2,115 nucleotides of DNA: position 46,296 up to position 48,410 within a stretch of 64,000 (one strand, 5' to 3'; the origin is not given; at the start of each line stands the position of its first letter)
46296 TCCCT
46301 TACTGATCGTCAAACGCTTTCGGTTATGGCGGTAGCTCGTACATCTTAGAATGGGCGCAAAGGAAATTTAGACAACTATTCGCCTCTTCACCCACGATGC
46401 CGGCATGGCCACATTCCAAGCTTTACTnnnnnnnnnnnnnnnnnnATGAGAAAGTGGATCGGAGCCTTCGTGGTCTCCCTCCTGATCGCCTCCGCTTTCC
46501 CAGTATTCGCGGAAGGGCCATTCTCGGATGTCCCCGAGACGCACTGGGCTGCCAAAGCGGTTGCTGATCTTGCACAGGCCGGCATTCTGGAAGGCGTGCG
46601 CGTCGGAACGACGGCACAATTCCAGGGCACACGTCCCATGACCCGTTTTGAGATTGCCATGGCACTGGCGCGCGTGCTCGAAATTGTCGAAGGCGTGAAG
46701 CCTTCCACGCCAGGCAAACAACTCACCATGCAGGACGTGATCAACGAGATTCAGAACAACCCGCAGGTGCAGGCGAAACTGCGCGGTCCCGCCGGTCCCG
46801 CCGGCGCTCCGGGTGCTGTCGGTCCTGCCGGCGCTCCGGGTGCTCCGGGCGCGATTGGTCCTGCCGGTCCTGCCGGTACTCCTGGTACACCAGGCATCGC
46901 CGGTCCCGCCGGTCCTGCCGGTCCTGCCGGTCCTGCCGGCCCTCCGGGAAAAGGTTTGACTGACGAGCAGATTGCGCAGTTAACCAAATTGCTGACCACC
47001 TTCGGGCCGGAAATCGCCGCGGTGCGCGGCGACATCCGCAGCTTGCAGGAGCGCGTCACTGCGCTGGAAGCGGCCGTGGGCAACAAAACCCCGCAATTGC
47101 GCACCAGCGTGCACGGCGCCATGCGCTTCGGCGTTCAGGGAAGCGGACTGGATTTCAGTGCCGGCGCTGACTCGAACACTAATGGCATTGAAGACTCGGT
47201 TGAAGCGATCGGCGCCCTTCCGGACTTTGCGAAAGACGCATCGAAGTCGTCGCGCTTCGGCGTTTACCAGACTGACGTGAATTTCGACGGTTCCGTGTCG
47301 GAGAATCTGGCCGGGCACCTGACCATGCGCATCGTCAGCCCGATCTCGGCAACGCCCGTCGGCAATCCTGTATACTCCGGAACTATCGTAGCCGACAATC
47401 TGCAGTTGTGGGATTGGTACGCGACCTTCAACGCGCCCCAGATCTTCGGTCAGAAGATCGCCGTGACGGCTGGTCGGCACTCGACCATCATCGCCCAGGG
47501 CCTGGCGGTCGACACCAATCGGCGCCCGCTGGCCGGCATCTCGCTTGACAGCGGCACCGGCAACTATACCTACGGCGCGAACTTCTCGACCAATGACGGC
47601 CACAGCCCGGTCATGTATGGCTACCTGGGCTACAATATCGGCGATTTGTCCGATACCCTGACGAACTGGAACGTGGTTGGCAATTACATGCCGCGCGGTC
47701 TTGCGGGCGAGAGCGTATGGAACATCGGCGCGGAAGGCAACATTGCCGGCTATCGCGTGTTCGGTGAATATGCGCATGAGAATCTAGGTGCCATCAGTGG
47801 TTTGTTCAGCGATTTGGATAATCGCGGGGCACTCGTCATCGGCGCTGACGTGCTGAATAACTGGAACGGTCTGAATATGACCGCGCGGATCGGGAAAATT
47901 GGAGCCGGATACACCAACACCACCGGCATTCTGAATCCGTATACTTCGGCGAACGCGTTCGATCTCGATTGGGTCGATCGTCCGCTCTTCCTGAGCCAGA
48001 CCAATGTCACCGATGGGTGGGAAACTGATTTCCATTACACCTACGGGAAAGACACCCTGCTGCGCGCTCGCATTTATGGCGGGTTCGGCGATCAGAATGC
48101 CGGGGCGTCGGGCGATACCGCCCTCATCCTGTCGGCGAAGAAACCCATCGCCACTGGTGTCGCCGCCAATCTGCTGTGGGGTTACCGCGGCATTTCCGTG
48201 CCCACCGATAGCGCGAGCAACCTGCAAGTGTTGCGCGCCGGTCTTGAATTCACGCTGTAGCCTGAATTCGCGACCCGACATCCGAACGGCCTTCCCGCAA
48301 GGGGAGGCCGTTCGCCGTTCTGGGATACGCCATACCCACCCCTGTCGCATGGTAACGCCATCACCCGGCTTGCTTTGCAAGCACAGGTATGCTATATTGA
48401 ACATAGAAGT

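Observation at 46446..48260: OmpM-like outer-membrane protein with a collagen-like Gly-X-Y stalk between the SLH domain and the beta-barrel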

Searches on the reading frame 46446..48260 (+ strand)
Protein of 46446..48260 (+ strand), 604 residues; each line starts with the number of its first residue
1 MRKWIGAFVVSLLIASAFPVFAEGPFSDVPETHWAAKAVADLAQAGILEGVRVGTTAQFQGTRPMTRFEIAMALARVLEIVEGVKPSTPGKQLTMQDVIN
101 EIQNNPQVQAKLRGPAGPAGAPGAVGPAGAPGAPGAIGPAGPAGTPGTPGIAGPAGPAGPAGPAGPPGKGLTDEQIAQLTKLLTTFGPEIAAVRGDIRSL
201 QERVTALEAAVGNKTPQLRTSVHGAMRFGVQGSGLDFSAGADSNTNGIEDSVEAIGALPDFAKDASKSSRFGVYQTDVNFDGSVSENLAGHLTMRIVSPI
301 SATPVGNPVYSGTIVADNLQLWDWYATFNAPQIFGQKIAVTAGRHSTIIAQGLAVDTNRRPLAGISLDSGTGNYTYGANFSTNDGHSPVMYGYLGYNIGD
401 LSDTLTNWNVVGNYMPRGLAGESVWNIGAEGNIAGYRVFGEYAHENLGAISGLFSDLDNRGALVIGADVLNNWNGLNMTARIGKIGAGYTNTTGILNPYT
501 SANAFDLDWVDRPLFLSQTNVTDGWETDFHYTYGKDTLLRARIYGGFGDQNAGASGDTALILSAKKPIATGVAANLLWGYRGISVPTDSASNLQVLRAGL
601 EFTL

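Call 3: search_protein_families(library=pfam, proteins=[window:46446-48257:+], max_evalue=1)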
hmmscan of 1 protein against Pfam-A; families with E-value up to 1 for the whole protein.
window:46446-48257:+ (604 aa): 3 families
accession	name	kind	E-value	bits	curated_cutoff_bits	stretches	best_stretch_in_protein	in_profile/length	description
PF01391.23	Collagen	-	6.1e-08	32.8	27.2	1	114-169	4-59/60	Collagen triple helix repeat (20 copies)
PF00395.25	SLH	-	2.2e-06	28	20.8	1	25-71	1-44/44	S-layer homology domain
PF13801.11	Metal_resist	-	0.00016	22.3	29.2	1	134-210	10-81/125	Heavy-metal resistance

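Call 4: search_protein_families(library=ncbifam, proteins=[window:46446-48257:+], max_evalue=1)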
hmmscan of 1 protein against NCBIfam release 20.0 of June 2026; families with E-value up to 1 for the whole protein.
window:46446-48257:+ (604 aa): 7 families
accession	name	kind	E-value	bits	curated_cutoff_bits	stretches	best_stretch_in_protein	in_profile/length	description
NF038329.2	gly_rich_SclB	equivalog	4.6e-08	32.4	325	1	109-169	118-178/442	LPXTG-anchored collagen-like adhesin Scl2/SclB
NF033921.0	por_somb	subfamily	1e-07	31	100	2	172-225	73-126/485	iron uptake porin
NF046116.1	adhesin_Lcl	equivalog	2.3e-06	26.4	500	1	97-169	46-121/431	collagen-like adhesin Lcl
NF038330.1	adhesin_SclA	exception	4.9e-06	26.4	400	1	113-174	203-264/405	LPXTG-anchored collagen-like adhesin Scl1/SclA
NF045816.1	PentlenlactSyn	equivalog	0.082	11.6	700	1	170-234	214-279/396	pentalenolactone synthase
NF041484.1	membrane_YmiC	equivalog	0.18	11.4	42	1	4-14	10-20/30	small membrane protein YmiC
NF033190.2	inl_like_NEAT_1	exception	0.24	9.6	1275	1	26-81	582-634/754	NEAT domain-containing leucine-rich repeat protein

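Call 6: find_homologous_proteins(query=window:46446-48257:+, max_evalue=0.001)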
Query window:46446-48257:+ (604 aa): 563 proteins with E <= 0.001 among 8000 candidates; the best 120 are listed.
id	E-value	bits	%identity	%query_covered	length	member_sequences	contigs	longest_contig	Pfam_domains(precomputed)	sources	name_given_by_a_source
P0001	3.2e-142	493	45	100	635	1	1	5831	PF01391.24,PF00395.26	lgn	-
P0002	5.4e-141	489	43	100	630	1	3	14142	PF01391.24,PF00395.26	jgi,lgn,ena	-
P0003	1.5e-140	488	45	100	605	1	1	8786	PF01391.24,PF00395.26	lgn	-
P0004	2.1e-140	487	41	96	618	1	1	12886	PF01391.24,PF00395.26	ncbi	ncbi:MAG: S-layer homology domain-containing protein [Armatimonadota bacterium]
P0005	4.7e-140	486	45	100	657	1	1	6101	PF01391.24,PF00395.26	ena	-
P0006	2.4e-137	477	41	96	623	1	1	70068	PF01391.24,PF00395.26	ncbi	ncbi:MAG: S-layer homology domain-containing protein [Armatimonadota bacterium]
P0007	2.8e-136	474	44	100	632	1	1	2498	PF01391.24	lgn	-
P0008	5.3e-136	473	44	100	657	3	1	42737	PF01391.24,PF00395.26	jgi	-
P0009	5.5e-135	469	44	100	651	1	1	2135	PF01391.24,PF00395.26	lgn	-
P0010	5.6e-135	469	44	100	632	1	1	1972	PF01391.24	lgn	-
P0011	3.2e-134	467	45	98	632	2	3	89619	PF01391.24,PF00395.26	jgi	-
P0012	7.3e-132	459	43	72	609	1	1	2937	PF00395.26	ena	-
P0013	2.0e-130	454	43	100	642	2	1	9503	PF00395.26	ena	-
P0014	1.4e-128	448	43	100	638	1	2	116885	PF01391.24,PF00395.26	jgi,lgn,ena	-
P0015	5.4e-128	446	42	100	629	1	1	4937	-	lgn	-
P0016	1.3e-126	442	42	100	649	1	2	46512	PF01391.24,PF00395.26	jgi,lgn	jgi:hypothetical protein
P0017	7.4e-125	436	42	100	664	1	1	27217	PF01391.24,PF00395.26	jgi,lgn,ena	-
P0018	1.2e-121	425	42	100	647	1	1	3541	PF01391.24,PF00395.26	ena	-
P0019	2.6e-121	424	40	100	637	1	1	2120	PF01391.24,PF00395.26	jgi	-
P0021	8.4e-118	413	40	100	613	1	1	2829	PF01391.24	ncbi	ncbi:MAG TPA: S-layer homology domain-containing protein [Armatimonadota bacterium]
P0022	3.0e-114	401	41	100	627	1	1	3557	PF01391.24,PF00395.26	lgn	-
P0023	3.9e-114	401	39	100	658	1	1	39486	PF01391.24,PF00395.26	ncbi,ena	-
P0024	9.3e-114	399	40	100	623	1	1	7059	PF00395.26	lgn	-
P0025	4.0e-113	397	40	100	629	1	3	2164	PF01391.24,PF13801.12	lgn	-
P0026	2.5e-112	395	42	100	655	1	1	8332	PF01391.24,PF00395.26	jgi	jgi:hypothetical protein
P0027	4.1e-112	394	40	100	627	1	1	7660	PF00395.26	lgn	-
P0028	2.9e-111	391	41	100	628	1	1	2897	PF00395.26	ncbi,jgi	jgi:hypothetical protein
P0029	4.6e-111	390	41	98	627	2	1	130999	PF00395.26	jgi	-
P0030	3.8e-110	387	37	100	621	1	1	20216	PF01391.24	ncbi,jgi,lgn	ncbi:MAG TPA: S-layer homology domain-containing protein [Armatimonadota bacterium]|jgi:hypothetical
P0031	5.1e-110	387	41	96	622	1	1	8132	PF01391.24,PF00395.26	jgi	jgi:hypothetical protein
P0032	2.7e-108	381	40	96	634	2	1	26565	PF00395.26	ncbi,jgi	jgi:hypothetical protein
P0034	4.6e-107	377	41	89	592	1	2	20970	PF01391.24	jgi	-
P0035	1.1e-106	376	37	100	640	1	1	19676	PF01391.24,PF00395.26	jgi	-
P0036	1.7e-106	375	38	100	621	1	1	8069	PF01391.24,PF00395.26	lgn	-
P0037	4.3e-100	354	39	100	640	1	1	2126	PF01391.24,PF00395.26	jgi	-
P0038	4.7e-97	344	33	100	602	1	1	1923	PF00395.26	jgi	-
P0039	1.0e-91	327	34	100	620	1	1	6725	PF01391.24,PF00395.26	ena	-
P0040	1.2e-91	326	35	90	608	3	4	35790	PF01391.24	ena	-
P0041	3.3e-90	322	37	98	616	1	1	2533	PF01391.24,PF00395.26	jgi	jgi:hypothetical protein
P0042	6.3e-86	307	31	72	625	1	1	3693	PF01391.24,PF00395.26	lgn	-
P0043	9.7e-73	264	35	97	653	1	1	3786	PF01391.24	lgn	-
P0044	5.6e-56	209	31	96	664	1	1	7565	PF01391.24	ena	-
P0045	2.3e-51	193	51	12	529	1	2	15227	PF00395.26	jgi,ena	-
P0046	1.1e-50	191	55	10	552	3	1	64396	PF00395.26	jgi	jgi:hypothetical protein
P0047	2.7e-37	147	28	57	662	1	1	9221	PF00395.26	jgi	jgi:hypothetical protein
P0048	5.4e-37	146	25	95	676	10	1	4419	PF00395.26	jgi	-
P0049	1.6e-34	138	49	11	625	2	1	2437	PF00395.26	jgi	jgi:hypothetical protein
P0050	2.3e-34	137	27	97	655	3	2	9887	PF00395.26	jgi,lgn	jgi:hypothetical protein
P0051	6.1e-34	136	25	59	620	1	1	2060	PF00395.26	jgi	-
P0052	7.4e-34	135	29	61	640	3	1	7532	PF00395.26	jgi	jgi:hypothetical protein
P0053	8.0e-34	135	26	61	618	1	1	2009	PF00395.26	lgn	-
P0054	4.8e-23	100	27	83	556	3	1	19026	PF01391.24,PF00395.26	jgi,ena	-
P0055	4.9e-22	96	28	61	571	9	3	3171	PF01391.24,PF00395.26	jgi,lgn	jgi:hypothetical protein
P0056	5.3e-22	96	54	9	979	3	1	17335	PF02839.20,PF01391.24,PF24517.3,PF00688.25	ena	-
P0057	1.7e-19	88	27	83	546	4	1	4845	PF01391.24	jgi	-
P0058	4.2e-19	87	27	83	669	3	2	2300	PF01391.24,PF00395.26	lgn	-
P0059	1.1e-17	82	41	31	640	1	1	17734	PF01391.24,PF00395.26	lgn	-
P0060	1.1e-17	82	44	18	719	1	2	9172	PF01391.24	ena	-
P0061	2.0e-17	81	31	34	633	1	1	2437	PF00395.26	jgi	jgi:hypothetical protein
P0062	2.2e-17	81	27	80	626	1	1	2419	PF01391.24,PF00395.26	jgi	jgi:hypothetical protein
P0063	1.4e-16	78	25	98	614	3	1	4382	PF01391.24,PF00395.26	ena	-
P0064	3.1e-16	77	43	19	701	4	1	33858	PF01391.24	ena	-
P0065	4.1e-16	77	60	7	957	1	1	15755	PF02839.20,PF01391.24,PF24517.3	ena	-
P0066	7.6e-16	76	82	4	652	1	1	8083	PF01391.24,PF01833.31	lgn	-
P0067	1.2e-15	75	51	8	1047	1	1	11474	PF02839.20,PF01391.24,PF24517.3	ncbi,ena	-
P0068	1.8e-15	75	40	12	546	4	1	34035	PF02839.20,PF01391.24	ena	-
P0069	2.0e-15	75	45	9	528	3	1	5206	PF00395.26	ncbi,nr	ncbi:MAG TPA: S-layer homology domain-containing protein, partial [Armatimonadota bacterium]|nr:S-la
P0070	5.3e-15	73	46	14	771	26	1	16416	PF01391.24,PF24517.3,PF04885.20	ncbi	ncbi:MAG: DNRLRE domain-containing protein [Candidatus Korobacteraceae bacterium]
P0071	8.3e-15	73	29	40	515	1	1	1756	PF01391.24,PF00395.26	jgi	-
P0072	1.5e-14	72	33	56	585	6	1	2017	PF01391.24,PF00395.26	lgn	-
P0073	2.1e-14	71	28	49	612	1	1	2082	PF00395.26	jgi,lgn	-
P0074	3.6e-14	70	53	9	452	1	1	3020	PF01391.24,PF00395.26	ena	-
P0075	5.4e-14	70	35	20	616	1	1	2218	PF01391.24,PF00395.26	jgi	jgi:hypothetical protein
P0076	8.8e-14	69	33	21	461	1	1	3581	PF01391.24,PF00395.26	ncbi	-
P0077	1.8e-13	68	52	12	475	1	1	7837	PF01391.24,PF18454.8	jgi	jgi:plastocyanin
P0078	2.3e-13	68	56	8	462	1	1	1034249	PF01391.24,PF00395.26,PF18573.8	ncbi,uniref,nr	ncbi:S-layer homology domain-containing protein [Paenibacillus monticola]|uniref:SLH domain-containi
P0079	2.4e-13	68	37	15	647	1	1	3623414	PF00395.26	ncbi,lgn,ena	-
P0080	2.4e-13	68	61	9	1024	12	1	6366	PF01391.24,PF13018.12,PF03895.22,PF05658.20,PF05662.20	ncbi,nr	ncbi:YadA-like family protein, partial [Glaesserella parasuis]|nr:YadA-like family protein [Glaesser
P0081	3.4e-13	67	48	13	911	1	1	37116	PF01391.24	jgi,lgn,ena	-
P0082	3.7e-13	67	-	-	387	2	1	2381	PF01391.24,PF24517.3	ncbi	-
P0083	4.0e-13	67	41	11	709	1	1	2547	PF01391.24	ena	-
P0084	7.5e-13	66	59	7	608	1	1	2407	PF02839.20,PF01391.24,PF24517.3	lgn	-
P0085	1.2e-12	65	53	9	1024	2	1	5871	PF02839.20,PF01391.24,PF24517.3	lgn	-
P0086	1.2e-12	65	37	23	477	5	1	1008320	PF01391.24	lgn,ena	-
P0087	1.5e-12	65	31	38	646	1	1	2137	PF13505.13,PF00395.26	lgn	-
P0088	1.6e-12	65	57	8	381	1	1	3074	PF01391.24,PF00395.26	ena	-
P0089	1.7e-12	65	63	9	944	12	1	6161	PF01391.24,PF03895.22,PF05658.20,PF05662.20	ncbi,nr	ncbi:YadA-like family protein, partial [Glaesserella parasuis]|nr:YadA-like family protein [Glaesser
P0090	2.2e-12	65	63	9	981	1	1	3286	PF01391.24,PF13018.12,PF03895.22,PF05658.20,PF05662.20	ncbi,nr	ncbi:YadA-like family protein [Glaesserella parasuis]|nr:YadA-like family protein [Glaesserella para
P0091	2.2e-12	65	63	9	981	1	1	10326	PF01391.24,PF13018.12,PF03895.22,PF05658.20,PF05662.20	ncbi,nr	ncbi:YadA-like family protein [Glaesserella parasuis]|nr:YadA-like family protein [Glaesserella para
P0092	2.2e-12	65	63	9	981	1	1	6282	PF01391.24,PF13018.12,PF03895.22,PF05658.20,PF05662.20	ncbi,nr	ncbi:YadA-like family protein [Glaesserella parasuis]|nr:YadA-like family protein [Glaesserella para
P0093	5.5e-12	63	43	14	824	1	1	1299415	PF01391.24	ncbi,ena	-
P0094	6.1e-12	63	31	35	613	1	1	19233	PF00395.26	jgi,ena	-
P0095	7.6e-12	63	68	6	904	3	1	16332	PF02839.20,PF01391.24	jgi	jgi:hypothetical protein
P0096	8.1e-12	63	46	8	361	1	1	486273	PF01391.24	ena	-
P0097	8.4e-12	63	56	9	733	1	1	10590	PF01391.24,PF08308.18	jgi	jgi:hypothetical protein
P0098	1.1e-11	62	43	14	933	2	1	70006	PF01391.24,PF13884.12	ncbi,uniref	ncbi:MAG: tail fiber domain-containing protein [Lewinella sp.]|uniref:tail fiber domain-containing p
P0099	1.6e-11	62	59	11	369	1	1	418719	PF01391.24,PF23657.2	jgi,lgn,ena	-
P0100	2.4e-11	61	49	11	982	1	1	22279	PF01391.24,PF24517.3,PF04885.20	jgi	jgi:collagen type VII alpha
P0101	2.9e-11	61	67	7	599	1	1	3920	PF02839.20,PF01391.24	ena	-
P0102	4.1e-11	60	47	14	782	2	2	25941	PF01391.24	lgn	-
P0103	4.3e-11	60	59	9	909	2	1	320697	PF02839.20,PF01391.24,PF24517.3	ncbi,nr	ncbi:MAG TPA: DNRLRE domain-containing protein [Acidobacteriaceae bacterium]|nr:DNRLRE domain-contai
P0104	6.1e-11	60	58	9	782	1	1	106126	PF01391.24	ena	-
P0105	7.6e-11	59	64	8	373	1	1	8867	PF01391.24,PF01833.31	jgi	jgi:hypothetical protein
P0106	9.0e-11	59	66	8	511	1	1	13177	PF01391.24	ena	-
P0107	1.0e-10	59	34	21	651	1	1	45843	PF00395.26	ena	-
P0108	1.2e-10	59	43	12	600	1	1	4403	PF00395.26,PF21620.6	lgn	-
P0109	1.2e-10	59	47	13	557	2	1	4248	PF02839.20,PF01391.24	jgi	-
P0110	1.9e-10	58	71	9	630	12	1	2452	PF01391.24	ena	-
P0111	2.5e-10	58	53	10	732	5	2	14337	PF01391.24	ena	-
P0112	2.9e-10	58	50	10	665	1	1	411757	PF02839.20,PF01391.24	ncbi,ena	-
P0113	2.9e-10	58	88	3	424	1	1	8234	PF01391.24,PF01833.31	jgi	jgi:Collagen triple helix repeat (20 copies)/IPT/TIG domain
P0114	3.9e-10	57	60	9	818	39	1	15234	PF01391.24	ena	-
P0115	4.9e-10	57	49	13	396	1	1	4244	PF01391.24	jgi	jgi:collagen triple helix repeat protein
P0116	5.1e-10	57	58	9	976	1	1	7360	PF01391.24,PF13517.13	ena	-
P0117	6.6e-10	56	33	28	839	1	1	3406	PF02839.20,PF01391.24,PF24517.3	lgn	-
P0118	7.6e-10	56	58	10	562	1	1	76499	PF01391.24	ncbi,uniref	ncbi:hypothetical protein ACMA1I_20015 [Pontibacter sp. 13R65]|uniref:hypothetical protein n=1 Tax=P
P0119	7.6e-10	56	48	10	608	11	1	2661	PF01391.24,PF07484.18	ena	-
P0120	8.8e-10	56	30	20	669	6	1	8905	PF00395.26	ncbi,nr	ncbi:MAG: S-layer homology domain-containing protein [Chthonomonadaceae bacterium]|nr:S-layer homolo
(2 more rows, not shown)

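Call 19: search_solved_structures(query=A1, max_evalue=1, show_alignments=0)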
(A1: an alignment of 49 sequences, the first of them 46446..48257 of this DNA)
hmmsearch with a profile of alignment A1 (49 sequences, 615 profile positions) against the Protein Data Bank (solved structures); distinct sequences matched with E-value up to 1: 140 (the best 60 are shown).
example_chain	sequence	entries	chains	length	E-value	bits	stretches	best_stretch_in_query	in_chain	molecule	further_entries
3hqv_B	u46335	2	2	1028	2e-49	171.7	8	107-155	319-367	Collagen alpha-2(I) chain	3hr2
3hqv_A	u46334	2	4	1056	2e-47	165.1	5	114-154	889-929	Collagen alpha-1(I) chain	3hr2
8bys_A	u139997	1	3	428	5e-24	87.8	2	1-79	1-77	S-layer homology domain-containing protein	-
7zgx_A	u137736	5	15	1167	3.5e-23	85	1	12-199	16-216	S-layer protein SlpA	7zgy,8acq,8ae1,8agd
8bym_A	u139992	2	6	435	1.7e-22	82.8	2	24-79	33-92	S-layer homology domain-containing protein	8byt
8bz2_A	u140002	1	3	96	1.3e-20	76.5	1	25-91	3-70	S-layer homology domain-containing protein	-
8zxl_X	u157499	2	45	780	8.1e-19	70.6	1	109-155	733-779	spindlefibril | axialfibril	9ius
9wxp_AC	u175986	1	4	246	8.3e-16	60.7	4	102-154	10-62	Collagen type XI alpha 1 chain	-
9wxp_AA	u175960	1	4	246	2.8e-15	58.9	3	103-153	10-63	Collagen alpha-1(V) chain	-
9wxp_CA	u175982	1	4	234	3.7e-15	58.5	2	109-154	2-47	Fibrillar collagen NC1 domain-containing protein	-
9wxp_AB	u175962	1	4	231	4.2e-15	58.3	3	108-156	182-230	Chromaffin granule amine transporter isoform X1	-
9wxp_BA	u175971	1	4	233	5.4e-15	58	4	106-154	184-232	Fibrillar collagen NC1 domain-containing protein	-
9han_A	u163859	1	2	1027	9.4e-15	57.2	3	87-153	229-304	Collagen type VI alpha 1 chain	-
9wxp_DD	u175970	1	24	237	1.6e-14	56.5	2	108-152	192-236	Collagen type II alpha 1 chain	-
9wxp_BC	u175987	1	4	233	1.9e-14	56.1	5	106-154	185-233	Collagen type XI alpha 1 chain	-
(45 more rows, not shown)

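Call 24: find_related_loci(query=A1, collection=genome_contigs, flank=3000)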
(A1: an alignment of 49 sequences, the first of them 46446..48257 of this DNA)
Query A1 (604 aa) in genome_contigs; peptide patterns used: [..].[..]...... (x = any residue, [..] = any of these).
14 stretches matched a pattern; 13 encode a relative of the query (tblastn E <= 1e-3); 13 distinct loci.
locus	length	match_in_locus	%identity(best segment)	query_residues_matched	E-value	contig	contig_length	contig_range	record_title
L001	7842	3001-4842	41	25-604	8e-117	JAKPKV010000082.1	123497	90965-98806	MAG: Armatimonadota bacterium isolate JPAS_maxbin.148 k141_243837, whole genome shotgun sequence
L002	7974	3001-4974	39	1-604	2e-111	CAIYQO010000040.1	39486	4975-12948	uncultured bacterium isolate AlinenLipids_bin-0042 genome assembly, contig: bin-0042:040/318, whole genome shotgun seque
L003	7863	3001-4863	37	1-604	1e-110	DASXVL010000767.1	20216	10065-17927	MAG TPA_asm: Armatimonadota bacterium isolate SMAG_U4744 k141_198885, whole genome shotgun sequence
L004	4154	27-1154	40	259-604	1e-70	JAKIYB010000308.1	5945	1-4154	MAG: Armatimonadota bacterium isolate UR.bin144 NODE_308_length_5945_cov_2.635481, whole genome shotgun sequence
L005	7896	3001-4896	25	5-584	5e-27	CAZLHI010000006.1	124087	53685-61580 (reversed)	MAG TPA_asm: uncultured bacterium isolate SRP239594_co1_170 genome assembly, contig: NODE_6_length_124087_cov_35.246017,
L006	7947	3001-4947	24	1-584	2e-22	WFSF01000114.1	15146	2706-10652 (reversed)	MAG: Armatimonadota bacterium isolate S016_27 k151_457017, whole genome shotgun sequence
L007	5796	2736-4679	23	1-584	3e-21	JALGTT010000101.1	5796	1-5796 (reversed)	MAG: Candidatus Hebobacteria bacterium isolate Meg22_1012_Bin_273 Meg22_1012_Bin_273_scaffold_53692, whole genome shotgu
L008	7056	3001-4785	26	5-539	3e-21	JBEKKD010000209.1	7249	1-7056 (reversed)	MAG: Armatimonadota bacterium isolate SPRUCE 339 SPRUCE_339_209, whole genome shotgun sequence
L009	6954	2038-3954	23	12-583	2e-18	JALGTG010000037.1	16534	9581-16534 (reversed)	MAG: Candidatus Hebobacteria bacterium isolate Meg19_1012_Bin_93 Meg19_1012_Bin_93_scaffold_9332, whole genome shotgun s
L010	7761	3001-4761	23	5-535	2e-16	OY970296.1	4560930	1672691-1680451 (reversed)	MAG: uncultured Armatimonadetes bacterium isolate MFD04408.bin.1.1 genome assembly, chromosome: 1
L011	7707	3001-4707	24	23-546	7e-16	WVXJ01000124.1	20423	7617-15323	MAG: Armatimonadota bacterium isolate CS1-C002 C_merged_R1_(paired)_contig_3379, whole genome shotgun sequence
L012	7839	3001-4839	52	19-583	3e-14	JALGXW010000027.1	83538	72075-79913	MAG: Candidatus Hebobacterum abditum isolate M3-44_Bin_391 M3-44_Bin_391_scaffold_1503, whole genome shotgun sequence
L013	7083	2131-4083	24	1-583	1e-30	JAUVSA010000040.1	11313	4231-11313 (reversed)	MAG: Bacillota bacterium isolate CSMAG_728 CSMAG_728_k127_3765004_length_11313_cov_166.9190, whole genome shotgun sequen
